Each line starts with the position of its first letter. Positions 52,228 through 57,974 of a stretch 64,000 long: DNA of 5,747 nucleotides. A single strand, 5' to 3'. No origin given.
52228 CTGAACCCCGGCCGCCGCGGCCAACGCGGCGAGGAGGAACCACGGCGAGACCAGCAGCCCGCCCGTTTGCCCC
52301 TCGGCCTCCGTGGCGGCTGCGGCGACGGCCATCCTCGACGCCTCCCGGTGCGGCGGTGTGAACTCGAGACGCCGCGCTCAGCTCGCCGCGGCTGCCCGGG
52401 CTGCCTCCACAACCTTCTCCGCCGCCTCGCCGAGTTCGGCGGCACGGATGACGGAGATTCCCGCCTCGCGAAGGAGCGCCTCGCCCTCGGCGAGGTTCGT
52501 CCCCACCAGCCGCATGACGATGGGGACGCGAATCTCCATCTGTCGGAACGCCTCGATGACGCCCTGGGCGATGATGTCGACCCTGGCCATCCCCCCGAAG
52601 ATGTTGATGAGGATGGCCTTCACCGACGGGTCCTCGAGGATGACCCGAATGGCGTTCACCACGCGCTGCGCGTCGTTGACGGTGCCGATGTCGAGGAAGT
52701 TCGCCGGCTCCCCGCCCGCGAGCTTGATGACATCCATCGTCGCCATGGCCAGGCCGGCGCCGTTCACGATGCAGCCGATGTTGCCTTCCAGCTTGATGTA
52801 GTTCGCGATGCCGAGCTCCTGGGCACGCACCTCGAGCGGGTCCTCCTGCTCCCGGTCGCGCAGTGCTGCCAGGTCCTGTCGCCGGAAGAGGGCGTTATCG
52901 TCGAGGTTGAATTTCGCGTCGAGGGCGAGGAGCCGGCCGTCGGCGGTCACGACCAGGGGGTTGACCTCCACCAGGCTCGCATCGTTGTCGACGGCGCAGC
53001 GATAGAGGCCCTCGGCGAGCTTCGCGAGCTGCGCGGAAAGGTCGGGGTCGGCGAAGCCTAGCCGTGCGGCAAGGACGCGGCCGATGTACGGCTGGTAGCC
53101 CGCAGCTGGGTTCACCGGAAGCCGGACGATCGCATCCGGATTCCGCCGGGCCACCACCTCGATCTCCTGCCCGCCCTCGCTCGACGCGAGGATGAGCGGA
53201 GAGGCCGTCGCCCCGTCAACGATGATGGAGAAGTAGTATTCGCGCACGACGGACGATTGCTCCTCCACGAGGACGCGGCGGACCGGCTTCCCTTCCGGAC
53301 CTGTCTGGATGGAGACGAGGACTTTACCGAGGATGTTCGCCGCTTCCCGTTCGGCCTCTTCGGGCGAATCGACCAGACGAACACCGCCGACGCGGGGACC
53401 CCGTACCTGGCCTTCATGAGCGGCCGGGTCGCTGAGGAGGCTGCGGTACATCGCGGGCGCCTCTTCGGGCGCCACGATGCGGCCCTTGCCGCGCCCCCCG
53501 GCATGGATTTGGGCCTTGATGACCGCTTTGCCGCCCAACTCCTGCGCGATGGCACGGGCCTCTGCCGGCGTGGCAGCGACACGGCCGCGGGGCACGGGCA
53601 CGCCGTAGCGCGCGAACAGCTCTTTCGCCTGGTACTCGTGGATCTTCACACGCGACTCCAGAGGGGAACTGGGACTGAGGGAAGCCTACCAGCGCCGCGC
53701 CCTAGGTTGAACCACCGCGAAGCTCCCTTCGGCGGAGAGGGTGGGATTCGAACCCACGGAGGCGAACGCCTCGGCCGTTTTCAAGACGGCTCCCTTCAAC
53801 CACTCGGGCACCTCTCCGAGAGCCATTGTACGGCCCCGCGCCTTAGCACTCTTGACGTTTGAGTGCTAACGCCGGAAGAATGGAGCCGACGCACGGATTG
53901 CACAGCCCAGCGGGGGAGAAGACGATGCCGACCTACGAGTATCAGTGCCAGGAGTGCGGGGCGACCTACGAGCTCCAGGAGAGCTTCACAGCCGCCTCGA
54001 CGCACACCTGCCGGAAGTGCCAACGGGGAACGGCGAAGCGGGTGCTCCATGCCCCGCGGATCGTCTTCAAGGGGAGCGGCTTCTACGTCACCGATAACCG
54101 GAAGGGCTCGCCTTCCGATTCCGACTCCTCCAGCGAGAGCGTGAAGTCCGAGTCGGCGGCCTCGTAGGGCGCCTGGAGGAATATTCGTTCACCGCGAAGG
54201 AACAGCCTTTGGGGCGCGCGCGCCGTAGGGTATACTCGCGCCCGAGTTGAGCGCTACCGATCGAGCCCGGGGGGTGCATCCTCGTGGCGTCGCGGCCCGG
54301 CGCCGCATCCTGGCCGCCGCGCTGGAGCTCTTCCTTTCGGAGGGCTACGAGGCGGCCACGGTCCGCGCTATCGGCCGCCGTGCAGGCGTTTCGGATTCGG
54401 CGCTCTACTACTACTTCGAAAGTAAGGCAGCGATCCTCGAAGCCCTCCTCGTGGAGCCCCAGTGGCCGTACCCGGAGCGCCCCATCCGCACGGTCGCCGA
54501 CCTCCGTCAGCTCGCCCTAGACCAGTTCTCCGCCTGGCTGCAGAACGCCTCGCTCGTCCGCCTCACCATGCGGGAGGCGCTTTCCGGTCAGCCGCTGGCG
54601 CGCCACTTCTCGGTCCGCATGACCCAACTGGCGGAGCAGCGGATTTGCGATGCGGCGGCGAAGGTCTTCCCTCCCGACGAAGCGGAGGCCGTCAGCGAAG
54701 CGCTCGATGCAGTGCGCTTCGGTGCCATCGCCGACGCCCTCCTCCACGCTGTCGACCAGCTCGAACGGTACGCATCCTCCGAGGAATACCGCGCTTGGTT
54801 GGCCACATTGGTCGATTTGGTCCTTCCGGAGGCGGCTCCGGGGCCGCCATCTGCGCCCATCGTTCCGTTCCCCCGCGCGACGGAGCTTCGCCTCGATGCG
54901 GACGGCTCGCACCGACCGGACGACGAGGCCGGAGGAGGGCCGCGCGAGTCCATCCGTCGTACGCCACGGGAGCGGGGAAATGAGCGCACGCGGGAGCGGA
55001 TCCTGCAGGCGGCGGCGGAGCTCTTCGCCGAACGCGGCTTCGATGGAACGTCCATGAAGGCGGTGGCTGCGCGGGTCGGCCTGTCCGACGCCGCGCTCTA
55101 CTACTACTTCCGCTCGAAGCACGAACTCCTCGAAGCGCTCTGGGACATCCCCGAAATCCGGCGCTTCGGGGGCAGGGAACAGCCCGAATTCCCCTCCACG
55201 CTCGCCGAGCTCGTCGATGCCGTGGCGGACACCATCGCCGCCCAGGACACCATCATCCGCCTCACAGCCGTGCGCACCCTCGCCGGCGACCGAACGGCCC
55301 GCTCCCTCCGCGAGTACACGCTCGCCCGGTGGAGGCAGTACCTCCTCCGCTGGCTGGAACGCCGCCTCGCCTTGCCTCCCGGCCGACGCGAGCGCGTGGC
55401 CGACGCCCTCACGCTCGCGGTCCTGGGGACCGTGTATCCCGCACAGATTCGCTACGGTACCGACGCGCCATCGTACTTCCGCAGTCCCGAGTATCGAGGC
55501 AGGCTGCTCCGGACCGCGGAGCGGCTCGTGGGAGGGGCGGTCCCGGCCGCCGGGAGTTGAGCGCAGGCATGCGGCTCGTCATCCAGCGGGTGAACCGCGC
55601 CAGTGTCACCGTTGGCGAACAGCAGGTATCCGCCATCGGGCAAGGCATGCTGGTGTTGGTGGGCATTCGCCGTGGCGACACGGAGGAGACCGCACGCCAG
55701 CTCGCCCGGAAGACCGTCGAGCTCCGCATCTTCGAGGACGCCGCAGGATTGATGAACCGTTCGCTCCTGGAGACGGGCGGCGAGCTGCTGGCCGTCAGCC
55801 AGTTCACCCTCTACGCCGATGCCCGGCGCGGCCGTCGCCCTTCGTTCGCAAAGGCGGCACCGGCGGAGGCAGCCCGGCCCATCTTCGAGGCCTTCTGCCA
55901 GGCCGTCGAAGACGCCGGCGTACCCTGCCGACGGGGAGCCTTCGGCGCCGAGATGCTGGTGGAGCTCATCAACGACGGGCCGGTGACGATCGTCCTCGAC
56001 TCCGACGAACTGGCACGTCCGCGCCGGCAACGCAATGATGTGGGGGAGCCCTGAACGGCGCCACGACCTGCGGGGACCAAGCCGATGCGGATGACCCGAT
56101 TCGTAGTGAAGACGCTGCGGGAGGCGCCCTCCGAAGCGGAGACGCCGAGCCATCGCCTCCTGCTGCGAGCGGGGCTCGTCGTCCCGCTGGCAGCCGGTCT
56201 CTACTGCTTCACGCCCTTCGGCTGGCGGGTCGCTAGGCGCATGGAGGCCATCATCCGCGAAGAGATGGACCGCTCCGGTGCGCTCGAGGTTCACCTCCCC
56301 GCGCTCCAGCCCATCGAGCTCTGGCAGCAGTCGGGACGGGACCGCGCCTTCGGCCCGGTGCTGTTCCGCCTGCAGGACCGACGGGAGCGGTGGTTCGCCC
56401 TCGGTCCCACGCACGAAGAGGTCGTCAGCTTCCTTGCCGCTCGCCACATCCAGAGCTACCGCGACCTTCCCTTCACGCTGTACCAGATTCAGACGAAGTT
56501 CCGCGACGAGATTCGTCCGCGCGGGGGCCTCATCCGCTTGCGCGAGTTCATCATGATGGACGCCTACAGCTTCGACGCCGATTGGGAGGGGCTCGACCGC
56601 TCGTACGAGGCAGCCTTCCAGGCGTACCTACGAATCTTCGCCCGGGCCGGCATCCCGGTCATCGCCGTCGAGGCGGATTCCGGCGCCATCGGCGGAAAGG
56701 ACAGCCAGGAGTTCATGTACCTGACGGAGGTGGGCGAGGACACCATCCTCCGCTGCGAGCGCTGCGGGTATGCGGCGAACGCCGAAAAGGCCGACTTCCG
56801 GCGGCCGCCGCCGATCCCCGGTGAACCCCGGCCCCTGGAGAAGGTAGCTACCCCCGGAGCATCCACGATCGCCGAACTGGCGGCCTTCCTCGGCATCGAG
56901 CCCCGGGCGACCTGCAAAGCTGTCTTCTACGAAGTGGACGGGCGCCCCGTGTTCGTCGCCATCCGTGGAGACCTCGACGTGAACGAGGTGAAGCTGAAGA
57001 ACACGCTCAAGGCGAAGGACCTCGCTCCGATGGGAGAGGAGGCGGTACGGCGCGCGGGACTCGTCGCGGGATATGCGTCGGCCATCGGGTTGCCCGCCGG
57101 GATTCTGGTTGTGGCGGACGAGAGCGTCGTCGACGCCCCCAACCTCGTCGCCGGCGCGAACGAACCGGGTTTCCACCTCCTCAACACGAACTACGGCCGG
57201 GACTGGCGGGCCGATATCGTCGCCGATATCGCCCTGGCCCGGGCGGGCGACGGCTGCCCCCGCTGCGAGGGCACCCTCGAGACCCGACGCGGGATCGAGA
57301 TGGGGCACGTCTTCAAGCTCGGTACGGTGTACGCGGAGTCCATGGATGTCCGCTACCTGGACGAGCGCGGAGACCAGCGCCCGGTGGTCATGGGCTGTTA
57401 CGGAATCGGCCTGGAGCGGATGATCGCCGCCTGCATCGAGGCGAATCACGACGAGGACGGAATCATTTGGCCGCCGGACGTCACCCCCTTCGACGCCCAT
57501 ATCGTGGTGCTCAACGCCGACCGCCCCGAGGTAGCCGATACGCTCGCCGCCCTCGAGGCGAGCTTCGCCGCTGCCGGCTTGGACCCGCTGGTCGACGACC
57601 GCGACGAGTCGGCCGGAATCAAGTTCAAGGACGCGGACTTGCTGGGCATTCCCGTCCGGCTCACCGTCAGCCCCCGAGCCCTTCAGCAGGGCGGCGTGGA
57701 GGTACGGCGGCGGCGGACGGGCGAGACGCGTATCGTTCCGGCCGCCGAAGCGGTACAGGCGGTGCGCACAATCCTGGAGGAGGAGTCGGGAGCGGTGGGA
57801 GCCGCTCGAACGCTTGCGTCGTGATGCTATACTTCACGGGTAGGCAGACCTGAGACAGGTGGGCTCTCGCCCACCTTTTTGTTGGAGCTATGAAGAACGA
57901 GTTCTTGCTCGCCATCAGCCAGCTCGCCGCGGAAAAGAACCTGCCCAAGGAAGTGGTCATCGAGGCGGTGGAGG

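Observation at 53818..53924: Perfect CIRCE (HrcA) operator between tRNA-Ser(UGA) and an FmdB zinc-ribbon gene, with no chaperone gene nearby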

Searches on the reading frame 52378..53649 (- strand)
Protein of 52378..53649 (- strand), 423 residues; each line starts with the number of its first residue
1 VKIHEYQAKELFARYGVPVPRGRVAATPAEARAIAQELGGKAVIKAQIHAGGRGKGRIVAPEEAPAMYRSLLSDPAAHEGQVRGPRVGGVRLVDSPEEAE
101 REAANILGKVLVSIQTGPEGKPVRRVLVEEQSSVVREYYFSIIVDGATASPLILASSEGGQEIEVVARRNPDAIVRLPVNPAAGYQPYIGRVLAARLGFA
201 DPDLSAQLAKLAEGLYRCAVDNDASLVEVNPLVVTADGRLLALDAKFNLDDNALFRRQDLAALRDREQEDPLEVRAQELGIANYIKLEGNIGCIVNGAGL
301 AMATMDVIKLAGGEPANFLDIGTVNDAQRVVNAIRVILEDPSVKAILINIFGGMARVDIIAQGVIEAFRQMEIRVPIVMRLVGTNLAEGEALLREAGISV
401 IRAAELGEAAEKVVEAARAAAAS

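Call 11: search_protein_families(library=pfam, proteins=[window:52378-53649:-], max_evalue=0.01)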
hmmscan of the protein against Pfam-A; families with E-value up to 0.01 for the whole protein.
window:52378-53649:- (423 aa): 8 families
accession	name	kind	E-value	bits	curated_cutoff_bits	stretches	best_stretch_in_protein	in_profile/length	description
PF08442.15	ATP-grasp_2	-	4.2e-67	226.1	29.5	1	2-234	1-202/202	ATP-grasp domain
PF00549.24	Ligase_CoA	-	6.3e-27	94.7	24.5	1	294-414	1-128/128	CoA-ligase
PF13549.11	ATP-grasp_5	-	3.1e-10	40.2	27.6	1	4-47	11-54/221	ATP-grasp domain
PF24948.1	Citrate_synth_N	-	9.4e-08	32.1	83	1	135-257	115-228/232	ATP-citrate synthase ATP-grasp domain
PF01071.24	GARS_A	-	0.00013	22.3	27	1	8-73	6-72/194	Phosphoribosylglycinamide synthetase, ATP-grasp (A) domain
PF02222.28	ATP-grasp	-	0.00077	19.6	27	1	11-71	2-63/179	ATP-grasp domain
PF02786.22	CPSase_L_D2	-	0.0033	17.4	19.8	1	7-70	4-69/211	Carbamoyl-phosphate synthase L chain, ATP binding domain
PF13377.12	Peripla_BP_3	-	0.0093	16.5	26.5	0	352-393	78-120/167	Periplasmic binding protein-like domain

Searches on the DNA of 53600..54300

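Call 52: search_rna_families(source=window, start=53600, end=54300, threshold=evalue, max_evalue=1)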
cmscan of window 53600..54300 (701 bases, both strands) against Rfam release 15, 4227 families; matches with E-value up to 1: 3.
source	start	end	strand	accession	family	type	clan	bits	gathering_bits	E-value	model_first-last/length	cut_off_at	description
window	53733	53817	-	RF00005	tRNA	Gene; tRNA;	CL00001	57.2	29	1.2e-11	1-71/71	no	tRNA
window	53707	53827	-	RF02223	sX4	Gene; sRNA;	-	31.4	70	0.00011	1-167/167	no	Proteobacterial sRNA sX4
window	53733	53782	+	RF04351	Plastid-psbl-rps4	Cis-reg;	-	30.1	68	0.0003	1-53/53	no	Plastid-psbl-rps4 3UTR RNA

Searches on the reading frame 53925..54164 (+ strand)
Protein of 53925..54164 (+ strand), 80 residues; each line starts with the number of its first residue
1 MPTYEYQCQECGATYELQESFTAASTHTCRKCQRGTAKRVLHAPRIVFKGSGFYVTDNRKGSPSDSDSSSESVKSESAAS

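Call 11: search_protein_families(library=pfam, proteins=[window:53925-54164:+], max_evalue=0.01)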
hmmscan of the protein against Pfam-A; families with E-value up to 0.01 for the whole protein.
seq(80 aa): 1 family
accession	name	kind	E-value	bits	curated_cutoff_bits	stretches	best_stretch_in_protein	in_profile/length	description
PF09723.15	Zn_ribbon_8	-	5.9e-12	45.8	34.4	1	1-41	1-41/41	Zinc ribbon domain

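Call 12: search_protein_families(library=ncbifam, proteins=[window:53925-54164:+], max_evalue=0.01)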
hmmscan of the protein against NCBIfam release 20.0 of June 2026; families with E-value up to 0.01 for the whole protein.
seq(80 aa): 2 families
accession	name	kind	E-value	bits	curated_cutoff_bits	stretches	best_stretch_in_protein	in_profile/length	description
TIGR02605.1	CxxC_CxxC_SSSS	subfamily_domain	7.1e-16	58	31.3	1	1-52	1-52/52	FmdB family zinc ribbon protein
NF053663.1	RPWMISH_prot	domain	3.6e-09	37.3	120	1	1-47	1-47/115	RPWMISH domain-containing protein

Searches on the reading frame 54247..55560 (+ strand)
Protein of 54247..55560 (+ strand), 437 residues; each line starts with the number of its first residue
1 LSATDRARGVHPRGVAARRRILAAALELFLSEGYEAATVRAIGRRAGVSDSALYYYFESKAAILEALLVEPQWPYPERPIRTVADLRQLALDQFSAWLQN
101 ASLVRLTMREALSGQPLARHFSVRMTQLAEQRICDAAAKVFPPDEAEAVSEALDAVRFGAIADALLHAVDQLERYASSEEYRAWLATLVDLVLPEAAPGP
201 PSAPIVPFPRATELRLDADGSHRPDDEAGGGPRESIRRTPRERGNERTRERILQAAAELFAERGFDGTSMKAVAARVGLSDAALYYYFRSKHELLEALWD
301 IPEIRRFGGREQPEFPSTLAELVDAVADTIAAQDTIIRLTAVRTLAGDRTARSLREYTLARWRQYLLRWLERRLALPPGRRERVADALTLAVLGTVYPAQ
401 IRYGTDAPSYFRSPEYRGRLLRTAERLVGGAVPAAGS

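Call 11: search_protein_families(library=pfam, proteins=[window:54247-55560:+], max_evalue=0.01)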
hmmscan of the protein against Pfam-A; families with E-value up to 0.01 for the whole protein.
window:54247-55560:+ (437 aa): 2 families
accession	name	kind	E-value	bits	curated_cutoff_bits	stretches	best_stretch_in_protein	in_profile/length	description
PF00440.29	TetR_N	-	4.5e-36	122.8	24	2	252-298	1-47/47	Bacterial regulatory proteins, tetR family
PF13022.12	HTH_Tnp_1_2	-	0.00043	20.8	27.9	0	255-293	14-51/122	Helix-turn-helix of insertion element transposase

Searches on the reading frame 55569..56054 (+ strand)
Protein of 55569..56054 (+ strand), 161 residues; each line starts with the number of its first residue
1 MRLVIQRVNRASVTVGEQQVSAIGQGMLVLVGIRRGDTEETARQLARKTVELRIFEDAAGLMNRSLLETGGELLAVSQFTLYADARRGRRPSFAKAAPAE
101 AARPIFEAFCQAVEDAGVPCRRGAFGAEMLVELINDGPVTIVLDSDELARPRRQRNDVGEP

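Call 50: search_protein_families(library=ncbifam, proteins=[window:55569-56054:+], max_evalue=0.00001)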
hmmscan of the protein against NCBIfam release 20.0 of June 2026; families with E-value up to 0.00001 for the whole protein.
window:55569-56054:+ (161 aa): 1 family
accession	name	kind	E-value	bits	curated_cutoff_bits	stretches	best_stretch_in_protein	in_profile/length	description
TIGR00256.1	TIGR00256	equivalog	1.4e-50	171.6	101.5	1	1-146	1-146/146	D-aminoacyl-tRNA deacylase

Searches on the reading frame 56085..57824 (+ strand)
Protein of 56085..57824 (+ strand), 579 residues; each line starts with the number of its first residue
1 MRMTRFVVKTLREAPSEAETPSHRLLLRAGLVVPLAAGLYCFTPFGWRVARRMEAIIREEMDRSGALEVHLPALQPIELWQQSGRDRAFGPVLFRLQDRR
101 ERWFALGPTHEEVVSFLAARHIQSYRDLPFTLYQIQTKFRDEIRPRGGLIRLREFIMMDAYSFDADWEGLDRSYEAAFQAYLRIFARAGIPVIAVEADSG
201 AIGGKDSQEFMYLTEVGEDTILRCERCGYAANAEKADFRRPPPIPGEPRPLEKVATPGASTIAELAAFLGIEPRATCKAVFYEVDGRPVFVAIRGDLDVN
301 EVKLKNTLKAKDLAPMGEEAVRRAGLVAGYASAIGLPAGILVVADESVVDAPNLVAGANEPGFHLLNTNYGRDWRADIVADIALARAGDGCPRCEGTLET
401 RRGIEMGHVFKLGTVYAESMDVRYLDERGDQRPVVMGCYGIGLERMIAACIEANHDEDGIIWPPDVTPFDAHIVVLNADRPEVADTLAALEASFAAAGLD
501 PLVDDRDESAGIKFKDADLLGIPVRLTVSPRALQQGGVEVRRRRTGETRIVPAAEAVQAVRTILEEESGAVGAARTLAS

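Call 50: search_protein_families(library=ncbifam, proteins=[window:56085-57824:+], max_evalue=0.00001)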
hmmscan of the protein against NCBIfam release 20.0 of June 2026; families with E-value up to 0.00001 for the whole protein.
window:56085-57824:+ (579 aa): 10 families
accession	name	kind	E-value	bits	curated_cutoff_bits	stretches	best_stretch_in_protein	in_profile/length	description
NF006625.0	PRK09194.1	equivalog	2.6e-214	713.3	558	1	1-560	1-558/559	proline--tRNA ligase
TIGR00409.1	proS_fam_II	equivalog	3.6e-180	600.6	306.7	1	1-558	1-563/568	proline--tRNA ligase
NF008979.1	PRK12325.1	exception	1.7e-137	458.9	550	2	1-233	1-234/437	proline--tRNA ligase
TIGR00408.1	proS_fam_I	equivalog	8.7e-41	140.3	437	2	394-566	209-383/475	proline--tRNA ligase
TIGR00418.1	thrS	equivalog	1.5e-24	86.8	383.65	2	35-182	189-336/565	threonine--tRNA ligase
NF003211.1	PRK04173.1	equivalog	1.4e-13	50.5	312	0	126-164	186-224/454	glycine--tRNA ligase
NF003068.0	PRK03991.1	equivalog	2.2e-13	49.4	484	1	417-562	442-590/613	threonine--tRNA ligase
TIGR00389.1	glyS_dimeric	equivalog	6e-13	48.2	243.3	1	126-165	180-219/565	glycine--tRNA ligase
TIGR00442.1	hisS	equivalog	2.1e-11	43.5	286.75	1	47-164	14-129/406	histidine--tRNA ligase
NF011484.0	PRK14894.1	equivalog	1.3e-06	26.9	1050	0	120-196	156-236/539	glycine--tRNA ligase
